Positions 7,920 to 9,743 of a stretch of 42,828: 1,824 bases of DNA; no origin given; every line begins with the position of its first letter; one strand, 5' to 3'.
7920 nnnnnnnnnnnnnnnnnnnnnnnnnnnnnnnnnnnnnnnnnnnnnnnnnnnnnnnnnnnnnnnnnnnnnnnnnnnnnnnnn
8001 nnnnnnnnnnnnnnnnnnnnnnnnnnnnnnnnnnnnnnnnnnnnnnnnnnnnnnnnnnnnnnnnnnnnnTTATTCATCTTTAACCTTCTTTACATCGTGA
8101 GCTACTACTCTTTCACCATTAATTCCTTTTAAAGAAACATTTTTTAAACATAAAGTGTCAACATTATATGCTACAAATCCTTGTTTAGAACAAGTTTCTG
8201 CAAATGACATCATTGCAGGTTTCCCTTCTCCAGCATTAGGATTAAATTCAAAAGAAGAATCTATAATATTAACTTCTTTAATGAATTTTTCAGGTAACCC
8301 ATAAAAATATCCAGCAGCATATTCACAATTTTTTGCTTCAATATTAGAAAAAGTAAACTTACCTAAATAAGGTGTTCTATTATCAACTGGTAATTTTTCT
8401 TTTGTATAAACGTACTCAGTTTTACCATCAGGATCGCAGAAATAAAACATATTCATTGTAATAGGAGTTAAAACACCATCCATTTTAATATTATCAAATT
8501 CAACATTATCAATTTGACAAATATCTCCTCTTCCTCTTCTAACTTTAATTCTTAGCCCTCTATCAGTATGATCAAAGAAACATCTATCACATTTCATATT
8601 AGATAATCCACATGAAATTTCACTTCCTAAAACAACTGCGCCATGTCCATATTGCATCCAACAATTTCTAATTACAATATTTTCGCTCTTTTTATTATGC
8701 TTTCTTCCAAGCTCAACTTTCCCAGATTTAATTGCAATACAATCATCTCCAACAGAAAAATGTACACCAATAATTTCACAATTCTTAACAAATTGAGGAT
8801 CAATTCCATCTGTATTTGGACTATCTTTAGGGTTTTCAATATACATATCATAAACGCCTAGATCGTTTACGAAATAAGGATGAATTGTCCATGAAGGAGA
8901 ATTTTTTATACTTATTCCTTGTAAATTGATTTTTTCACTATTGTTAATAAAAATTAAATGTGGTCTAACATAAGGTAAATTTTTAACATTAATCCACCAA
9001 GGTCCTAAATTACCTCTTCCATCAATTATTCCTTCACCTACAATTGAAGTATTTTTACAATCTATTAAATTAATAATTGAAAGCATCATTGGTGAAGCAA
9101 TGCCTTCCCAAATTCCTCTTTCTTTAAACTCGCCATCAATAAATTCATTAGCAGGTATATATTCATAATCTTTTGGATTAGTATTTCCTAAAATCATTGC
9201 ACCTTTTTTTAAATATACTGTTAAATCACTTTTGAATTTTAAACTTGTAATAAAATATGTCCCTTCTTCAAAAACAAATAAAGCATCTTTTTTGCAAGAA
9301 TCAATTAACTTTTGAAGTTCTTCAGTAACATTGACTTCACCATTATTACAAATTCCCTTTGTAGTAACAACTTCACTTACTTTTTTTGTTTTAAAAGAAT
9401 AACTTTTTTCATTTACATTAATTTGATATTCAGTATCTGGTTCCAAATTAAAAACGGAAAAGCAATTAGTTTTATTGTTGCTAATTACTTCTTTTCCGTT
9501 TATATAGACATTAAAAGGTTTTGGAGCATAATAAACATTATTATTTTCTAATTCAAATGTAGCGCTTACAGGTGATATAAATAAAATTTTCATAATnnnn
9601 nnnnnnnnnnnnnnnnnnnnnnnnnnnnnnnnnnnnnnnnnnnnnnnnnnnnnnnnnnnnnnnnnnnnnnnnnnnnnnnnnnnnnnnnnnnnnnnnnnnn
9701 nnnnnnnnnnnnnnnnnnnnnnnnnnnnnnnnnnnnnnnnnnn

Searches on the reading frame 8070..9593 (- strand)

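Call 18: search_protein_families(library=pfam, proteins=[window:8070-9593:-])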
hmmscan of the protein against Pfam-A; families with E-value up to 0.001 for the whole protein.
window:8070-9593:- (507 aa): 1 family
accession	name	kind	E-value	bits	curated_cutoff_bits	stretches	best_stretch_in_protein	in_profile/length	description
PF00295.23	Glyco_hydro_28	-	1.7e-33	116.5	22.9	1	172-385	51-254/324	Glycosyl hydrolases family 28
